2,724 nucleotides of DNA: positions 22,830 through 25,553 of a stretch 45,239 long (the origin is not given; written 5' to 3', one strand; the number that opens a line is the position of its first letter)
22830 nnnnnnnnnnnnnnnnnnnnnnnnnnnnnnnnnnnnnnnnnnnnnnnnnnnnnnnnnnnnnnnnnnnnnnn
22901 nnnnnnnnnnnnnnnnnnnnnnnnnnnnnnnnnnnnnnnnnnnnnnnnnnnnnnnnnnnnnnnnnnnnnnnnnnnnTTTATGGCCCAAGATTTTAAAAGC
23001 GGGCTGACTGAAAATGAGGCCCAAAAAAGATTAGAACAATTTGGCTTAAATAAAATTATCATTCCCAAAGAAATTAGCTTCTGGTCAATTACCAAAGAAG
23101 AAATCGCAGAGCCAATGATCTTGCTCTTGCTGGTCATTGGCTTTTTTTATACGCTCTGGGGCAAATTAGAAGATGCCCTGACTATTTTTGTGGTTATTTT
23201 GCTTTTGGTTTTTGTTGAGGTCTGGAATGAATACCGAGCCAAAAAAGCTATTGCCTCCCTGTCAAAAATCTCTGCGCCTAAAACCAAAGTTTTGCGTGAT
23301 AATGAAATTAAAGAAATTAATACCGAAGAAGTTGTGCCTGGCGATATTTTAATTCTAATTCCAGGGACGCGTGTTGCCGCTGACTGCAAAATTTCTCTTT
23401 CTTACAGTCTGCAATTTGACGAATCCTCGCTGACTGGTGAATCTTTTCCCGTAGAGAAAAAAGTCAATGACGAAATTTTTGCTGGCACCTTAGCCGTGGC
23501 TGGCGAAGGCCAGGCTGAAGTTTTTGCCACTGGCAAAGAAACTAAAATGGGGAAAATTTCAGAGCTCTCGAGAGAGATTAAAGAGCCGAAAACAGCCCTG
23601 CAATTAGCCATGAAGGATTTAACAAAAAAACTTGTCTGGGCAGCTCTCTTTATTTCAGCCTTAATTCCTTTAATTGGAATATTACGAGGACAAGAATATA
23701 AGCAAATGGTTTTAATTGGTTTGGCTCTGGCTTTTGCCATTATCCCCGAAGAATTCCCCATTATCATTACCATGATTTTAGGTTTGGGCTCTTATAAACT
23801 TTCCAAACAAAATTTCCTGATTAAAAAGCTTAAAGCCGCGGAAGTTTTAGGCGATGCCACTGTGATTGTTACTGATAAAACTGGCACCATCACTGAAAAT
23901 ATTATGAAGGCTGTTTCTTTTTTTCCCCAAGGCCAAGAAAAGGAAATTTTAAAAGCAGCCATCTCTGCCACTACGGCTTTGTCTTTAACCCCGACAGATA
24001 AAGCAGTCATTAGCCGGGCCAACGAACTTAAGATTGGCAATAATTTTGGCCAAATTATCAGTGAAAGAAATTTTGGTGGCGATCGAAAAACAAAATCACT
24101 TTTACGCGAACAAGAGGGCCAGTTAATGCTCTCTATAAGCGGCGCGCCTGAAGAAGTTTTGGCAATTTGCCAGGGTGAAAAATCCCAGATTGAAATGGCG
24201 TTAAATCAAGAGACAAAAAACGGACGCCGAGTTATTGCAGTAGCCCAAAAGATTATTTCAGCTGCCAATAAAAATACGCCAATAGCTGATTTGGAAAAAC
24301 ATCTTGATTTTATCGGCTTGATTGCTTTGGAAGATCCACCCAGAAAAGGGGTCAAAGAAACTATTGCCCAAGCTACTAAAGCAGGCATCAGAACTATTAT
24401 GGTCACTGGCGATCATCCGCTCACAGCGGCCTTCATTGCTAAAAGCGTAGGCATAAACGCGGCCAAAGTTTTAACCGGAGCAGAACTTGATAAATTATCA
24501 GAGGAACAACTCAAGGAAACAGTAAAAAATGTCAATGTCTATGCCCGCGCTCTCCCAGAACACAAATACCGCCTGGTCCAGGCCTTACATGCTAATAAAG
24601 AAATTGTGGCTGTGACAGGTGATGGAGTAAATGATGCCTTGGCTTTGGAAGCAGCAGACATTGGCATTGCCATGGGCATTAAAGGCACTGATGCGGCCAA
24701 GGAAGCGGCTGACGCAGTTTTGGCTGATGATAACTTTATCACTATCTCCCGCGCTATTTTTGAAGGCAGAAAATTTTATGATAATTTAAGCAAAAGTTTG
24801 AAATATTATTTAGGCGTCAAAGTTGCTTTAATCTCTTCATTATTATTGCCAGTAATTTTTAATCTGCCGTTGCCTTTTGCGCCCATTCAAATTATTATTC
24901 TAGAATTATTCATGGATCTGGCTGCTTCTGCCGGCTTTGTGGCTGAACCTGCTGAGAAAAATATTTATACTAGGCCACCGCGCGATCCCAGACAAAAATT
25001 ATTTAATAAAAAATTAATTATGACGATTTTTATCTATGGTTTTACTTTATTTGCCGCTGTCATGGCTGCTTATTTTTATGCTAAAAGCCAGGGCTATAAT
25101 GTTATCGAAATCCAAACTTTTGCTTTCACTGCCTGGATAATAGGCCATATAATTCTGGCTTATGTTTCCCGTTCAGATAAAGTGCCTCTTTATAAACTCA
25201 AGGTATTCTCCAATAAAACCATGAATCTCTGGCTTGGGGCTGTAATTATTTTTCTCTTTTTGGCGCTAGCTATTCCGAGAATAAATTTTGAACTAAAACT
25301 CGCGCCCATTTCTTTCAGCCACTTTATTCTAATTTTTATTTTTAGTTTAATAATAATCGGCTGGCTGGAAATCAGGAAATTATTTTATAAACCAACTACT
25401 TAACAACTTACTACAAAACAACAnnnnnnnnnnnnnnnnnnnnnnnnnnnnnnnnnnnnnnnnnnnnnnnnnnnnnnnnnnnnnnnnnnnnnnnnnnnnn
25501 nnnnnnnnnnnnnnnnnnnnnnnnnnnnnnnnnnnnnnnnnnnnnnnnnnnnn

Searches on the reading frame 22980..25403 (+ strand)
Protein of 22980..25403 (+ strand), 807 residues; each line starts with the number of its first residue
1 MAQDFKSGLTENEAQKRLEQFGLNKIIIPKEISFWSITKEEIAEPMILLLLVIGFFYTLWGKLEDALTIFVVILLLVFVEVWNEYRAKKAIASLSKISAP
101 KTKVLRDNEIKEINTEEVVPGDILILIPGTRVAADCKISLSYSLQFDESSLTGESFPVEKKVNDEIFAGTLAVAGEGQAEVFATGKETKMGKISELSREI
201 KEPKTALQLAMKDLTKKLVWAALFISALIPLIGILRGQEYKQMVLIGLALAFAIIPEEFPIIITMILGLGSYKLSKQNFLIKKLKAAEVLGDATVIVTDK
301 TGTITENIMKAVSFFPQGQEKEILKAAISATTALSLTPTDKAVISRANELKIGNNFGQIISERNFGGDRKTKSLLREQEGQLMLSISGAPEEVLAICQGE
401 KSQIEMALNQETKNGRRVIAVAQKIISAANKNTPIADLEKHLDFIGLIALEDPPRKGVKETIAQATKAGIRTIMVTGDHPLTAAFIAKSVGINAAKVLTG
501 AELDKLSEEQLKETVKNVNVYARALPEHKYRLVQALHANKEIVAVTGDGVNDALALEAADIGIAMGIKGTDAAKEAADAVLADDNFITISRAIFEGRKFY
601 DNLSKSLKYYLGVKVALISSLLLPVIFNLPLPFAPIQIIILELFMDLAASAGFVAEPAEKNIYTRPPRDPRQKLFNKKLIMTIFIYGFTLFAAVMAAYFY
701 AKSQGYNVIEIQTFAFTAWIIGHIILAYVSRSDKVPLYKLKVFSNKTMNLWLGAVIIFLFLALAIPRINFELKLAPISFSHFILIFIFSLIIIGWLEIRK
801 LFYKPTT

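Call 55: search_protein_families(library=pfam, proteins=[window:22980-25403:+], max_evalue=0.01)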
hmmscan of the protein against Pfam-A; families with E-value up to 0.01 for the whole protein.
window:22980-25403:+ (807 aa): 6 families
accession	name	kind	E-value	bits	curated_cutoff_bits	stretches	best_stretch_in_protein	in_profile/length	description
PF00122.25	E1-E2_ATPase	-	9e-48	162.6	28.1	1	97-277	2-181/181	E1-E2 ATPase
PF00689.26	Cation_ATPase_C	-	3.4e-38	131.6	27.3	1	630-802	1-175/175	Cation transporting ATPase, C-terminus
PF00702.32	Hydrolase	-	1.9e-18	68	26.4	1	295-560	3-191/191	haloacid dehalogenase-like hydrolase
PF00690.31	Cation_ATPase_N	-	6.7e-12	45.3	20.4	1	4-54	16-66/69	Cation transporter/ATPase, N-terminus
PF08282.18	Hydrolase_3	-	2e-07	31.4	20.9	1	532-588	195-250/255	haloacid dehalogenase-like hydrolase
PF12710.13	HAD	-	0.00057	20.8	27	1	415-556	50-188/189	haloacid dehalogenase-like hydrolase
